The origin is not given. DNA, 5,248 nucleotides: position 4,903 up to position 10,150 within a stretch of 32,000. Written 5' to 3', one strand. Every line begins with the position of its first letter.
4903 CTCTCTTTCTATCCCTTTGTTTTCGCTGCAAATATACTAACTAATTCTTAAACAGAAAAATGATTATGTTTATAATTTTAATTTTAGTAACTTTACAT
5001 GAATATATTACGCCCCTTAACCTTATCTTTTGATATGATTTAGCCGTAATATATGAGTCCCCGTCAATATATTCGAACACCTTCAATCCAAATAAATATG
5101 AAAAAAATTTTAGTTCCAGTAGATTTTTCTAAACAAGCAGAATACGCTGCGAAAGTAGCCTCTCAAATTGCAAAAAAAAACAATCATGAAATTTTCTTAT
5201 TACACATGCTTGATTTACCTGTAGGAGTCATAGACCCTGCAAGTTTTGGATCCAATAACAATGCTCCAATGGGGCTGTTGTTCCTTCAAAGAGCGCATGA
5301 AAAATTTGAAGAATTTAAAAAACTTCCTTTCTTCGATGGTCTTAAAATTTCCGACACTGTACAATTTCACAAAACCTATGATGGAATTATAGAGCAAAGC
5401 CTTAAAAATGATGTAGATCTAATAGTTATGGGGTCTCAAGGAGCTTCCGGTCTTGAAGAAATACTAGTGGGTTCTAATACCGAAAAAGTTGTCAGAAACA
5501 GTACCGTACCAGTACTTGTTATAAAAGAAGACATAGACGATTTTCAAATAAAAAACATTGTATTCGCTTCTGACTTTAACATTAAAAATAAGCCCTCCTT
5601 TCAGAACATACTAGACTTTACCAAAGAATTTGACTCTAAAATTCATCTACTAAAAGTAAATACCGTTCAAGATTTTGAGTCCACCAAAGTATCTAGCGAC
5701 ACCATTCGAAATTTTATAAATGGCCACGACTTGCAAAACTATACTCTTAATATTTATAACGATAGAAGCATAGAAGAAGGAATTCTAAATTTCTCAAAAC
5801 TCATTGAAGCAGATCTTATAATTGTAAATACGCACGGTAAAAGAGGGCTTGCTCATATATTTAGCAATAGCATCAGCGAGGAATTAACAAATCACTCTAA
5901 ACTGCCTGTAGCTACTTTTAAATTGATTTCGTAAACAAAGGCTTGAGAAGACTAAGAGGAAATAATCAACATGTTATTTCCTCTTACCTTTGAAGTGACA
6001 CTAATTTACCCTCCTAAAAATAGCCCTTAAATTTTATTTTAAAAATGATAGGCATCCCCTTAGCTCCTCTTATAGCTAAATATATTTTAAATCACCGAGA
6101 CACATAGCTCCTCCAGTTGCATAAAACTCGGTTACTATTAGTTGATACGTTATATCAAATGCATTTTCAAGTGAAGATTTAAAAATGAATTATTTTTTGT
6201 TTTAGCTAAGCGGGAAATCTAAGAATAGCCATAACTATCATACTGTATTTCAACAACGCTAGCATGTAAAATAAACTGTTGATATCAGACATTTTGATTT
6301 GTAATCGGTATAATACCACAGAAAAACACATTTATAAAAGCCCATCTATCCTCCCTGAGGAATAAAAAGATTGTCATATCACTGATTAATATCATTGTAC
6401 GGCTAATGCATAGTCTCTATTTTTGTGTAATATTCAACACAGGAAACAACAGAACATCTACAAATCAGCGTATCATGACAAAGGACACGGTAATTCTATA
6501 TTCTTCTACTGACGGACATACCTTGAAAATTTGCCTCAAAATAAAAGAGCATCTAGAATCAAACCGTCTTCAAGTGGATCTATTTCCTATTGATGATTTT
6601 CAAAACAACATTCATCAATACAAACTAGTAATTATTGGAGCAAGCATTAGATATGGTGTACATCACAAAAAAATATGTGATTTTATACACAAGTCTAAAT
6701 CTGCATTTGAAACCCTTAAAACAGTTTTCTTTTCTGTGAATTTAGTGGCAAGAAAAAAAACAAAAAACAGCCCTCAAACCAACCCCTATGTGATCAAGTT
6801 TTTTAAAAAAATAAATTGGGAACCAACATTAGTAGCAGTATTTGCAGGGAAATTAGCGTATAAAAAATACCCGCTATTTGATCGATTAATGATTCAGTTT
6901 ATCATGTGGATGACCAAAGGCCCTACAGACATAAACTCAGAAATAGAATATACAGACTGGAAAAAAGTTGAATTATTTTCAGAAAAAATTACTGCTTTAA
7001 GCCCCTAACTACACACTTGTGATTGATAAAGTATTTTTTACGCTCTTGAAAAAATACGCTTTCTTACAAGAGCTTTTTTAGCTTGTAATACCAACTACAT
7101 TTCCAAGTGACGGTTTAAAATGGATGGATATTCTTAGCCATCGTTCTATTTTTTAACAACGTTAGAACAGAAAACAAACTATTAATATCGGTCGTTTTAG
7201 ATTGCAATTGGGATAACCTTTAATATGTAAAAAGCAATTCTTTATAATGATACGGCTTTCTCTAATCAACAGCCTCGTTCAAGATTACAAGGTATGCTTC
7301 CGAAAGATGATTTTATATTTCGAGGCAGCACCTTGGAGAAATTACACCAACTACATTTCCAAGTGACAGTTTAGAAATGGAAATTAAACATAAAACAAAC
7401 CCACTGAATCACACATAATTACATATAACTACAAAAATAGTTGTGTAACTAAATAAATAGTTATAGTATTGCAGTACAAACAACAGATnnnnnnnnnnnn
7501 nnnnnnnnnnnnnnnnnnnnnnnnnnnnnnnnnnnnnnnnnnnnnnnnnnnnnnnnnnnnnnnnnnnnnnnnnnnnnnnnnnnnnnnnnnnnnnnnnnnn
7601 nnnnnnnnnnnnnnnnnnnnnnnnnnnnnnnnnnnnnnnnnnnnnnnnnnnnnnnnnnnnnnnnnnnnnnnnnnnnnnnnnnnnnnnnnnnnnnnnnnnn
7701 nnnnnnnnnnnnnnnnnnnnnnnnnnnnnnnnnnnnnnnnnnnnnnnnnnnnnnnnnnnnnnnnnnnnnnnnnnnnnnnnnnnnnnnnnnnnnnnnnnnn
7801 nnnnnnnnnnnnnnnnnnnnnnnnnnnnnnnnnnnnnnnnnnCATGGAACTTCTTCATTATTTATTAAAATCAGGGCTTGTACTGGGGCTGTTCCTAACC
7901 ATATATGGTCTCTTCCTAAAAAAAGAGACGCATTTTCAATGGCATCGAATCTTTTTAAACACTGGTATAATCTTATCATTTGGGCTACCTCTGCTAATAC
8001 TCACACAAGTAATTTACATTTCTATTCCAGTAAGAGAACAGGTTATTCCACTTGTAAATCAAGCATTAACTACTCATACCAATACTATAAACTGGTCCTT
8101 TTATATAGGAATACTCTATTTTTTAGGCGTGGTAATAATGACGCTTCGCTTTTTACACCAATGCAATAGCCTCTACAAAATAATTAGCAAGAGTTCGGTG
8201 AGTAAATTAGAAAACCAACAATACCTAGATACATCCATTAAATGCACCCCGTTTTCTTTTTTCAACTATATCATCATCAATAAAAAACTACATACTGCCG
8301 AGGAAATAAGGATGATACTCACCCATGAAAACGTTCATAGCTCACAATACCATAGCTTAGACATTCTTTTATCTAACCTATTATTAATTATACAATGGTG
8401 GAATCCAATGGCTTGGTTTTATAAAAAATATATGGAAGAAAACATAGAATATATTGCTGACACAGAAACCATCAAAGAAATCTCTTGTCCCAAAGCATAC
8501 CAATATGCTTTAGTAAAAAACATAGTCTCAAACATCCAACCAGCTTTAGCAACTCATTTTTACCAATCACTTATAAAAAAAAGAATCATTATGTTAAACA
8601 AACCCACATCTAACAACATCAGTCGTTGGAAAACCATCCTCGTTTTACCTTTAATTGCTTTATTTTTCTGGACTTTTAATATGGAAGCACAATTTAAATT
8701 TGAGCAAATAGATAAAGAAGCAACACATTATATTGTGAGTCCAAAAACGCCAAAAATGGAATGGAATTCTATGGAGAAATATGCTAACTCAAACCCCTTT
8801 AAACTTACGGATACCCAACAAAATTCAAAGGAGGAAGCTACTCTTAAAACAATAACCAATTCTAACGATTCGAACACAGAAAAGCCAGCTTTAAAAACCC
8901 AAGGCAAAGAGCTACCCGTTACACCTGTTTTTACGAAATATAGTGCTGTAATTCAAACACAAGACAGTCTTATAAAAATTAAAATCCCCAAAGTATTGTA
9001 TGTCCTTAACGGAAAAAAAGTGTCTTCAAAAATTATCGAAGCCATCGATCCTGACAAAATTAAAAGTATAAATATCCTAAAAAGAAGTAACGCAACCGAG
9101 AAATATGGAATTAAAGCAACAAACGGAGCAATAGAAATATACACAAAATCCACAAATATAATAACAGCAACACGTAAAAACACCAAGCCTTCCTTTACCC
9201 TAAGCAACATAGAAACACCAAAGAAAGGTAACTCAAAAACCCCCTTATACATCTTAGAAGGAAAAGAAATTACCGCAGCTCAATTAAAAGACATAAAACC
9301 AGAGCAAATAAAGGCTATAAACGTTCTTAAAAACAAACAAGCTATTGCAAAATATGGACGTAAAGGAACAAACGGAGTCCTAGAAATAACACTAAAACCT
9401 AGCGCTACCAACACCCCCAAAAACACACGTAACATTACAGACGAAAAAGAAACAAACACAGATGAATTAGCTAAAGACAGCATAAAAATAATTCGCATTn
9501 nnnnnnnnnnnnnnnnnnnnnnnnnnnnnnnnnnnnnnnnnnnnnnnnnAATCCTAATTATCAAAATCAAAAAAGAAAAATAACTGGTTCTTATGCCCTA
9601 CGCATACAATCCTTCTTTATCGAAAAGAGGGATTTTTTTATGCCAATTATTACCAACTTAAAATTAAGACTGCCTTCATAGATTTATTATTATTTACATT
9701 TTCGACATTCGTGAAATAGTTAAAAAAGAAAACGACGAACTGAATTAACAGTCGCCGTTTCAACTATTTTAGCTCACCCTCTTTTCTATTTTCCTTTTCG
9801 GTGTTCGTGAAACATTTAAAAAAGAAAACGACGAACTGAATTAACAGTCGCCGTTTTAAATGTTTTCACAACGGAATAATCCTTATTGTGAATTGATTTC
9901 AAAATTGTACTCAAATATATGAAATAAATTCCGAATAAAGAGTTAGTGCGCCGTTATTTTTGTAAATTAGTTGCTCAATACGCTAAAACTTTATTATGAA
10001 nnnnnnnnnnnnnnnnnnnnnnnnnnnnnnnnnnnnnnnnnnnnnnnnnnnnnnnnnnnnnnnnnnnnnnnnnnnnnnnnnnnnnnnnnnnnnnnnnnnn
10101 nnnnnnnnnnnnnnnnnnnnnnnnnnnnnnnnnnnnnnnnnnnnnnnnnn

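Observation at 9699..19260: Minimal type II-C locus with an oversized Cas9, 47-nt repeats and an array apparently read antisense to the cas operon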

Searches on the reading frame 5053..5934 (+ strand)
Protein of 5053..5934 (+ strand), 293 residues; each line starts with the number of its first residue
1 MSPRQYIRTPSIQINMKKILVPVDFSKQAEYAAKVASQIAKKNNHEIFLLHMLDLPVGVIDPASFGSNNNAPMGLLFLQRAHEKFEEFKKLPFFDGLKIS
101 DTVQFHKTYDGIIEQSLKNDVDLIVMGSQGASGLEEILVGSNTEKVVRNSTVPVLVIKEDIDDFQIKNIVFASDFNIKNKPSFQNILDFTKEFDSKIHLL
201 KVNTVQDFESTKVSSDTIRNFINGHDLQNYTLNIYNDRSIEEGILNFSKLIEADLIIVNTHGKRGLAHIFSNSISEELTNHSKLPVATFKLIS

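Call 45: search_protein_families(library=pfam, proteins=[window:5053-5934:+])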
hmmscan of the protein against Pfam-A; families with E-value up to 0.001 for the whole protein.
window:5053-5934:+ (293 aa): 1 family
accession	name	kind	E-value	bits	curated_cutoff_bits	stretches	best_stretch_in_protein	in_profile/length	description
PF00582.32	Usp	-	1.4e-38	133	24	2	16-158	1-141/141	Universal stress protein family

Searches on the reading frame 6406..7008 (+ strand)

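Call 9: search_protein_families(library=pfam, proteins=[window:6406-7008:+])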
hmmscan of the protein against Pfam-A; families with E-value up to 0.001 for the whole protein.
window:6406-7008:+ (200 aa): 3 families
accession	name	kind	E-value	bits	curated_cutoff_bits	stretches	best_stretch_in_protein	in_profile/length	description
PF12724.12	Flavodoxin_5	-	3.8e-43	147.7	27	1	29-176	1-144/145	Flavodoxin domain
PF00258.30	Flavodoxin_1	-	0.00012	22.7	25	1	30-80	1-54/143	Flavodoxin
PF12641.12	Flavodoxin_3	-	0.00025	21.3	27.5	1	30-96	2-65/160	Flavodoxin domain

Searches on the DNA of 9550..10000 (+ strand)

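Call 66: search_rna_families(source=window, start=9550, end=10000, threshold=evalue, max_evalue=1)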
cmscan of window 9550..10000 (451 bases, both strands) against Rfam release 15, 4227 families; matches with E-value up to 1: 4.
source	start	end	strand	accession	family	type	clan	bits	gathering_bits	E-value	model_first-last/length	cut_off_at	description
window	9597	9724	-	RF02065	STnc340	Gene; sRNA;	-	23.4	80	0.47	1-130/130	no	Enterobacterial sRNA STnc340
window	9781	9836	+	RF03259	MIR1514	Gene; miRNA;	-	21.5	90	0.23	1-110/110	no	MIR1514 microRNA precursor family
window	9762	9849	-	RF03719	mir-3914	Gene; miRNA;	-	18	97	0.55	1-95/95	no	mir-3914 microRNA precursor family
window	9782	9855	-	RF02527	SSRC38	Gene; sRNA;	-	18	80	0.79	1-166/166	no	Streptococcus sRNA SSRC38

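Call 67: search_dna_similar(query=window:9560-10000:+, collection=plasmids, mode=distant, max_rows=10)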
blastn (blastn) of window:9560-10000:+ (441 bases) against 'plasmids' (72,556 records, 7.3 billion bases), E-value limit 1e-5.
Records with a match: 3; places in all: 4; records where one place covers at least 80% of the query: 0.
Best place of each record, by identity: 90-95% 1; 80-90% 2.
By first word of the organism name: Phocaeicola 1; Prevotella 1; Persicobacter 1.
By predicted mobility (MOB-suite, as given by PLSDB): non-mobilizable 3.
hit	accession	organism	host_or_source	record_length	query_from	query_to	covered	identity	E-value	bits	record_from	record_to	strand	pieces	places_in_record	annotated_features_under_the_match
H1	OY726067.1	Phocaeicola massiliensis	-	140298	298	370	17%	87.8%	4e-14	87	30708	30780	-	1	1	none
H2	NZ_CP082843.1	Prevotella nigrescens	-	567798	302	348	11%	89.4%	4e-7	64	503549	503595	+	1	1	none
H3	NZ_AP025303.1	Persicobacter psychrovividus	-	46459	298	341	10%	93.2%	3e-8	67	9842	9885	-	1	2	none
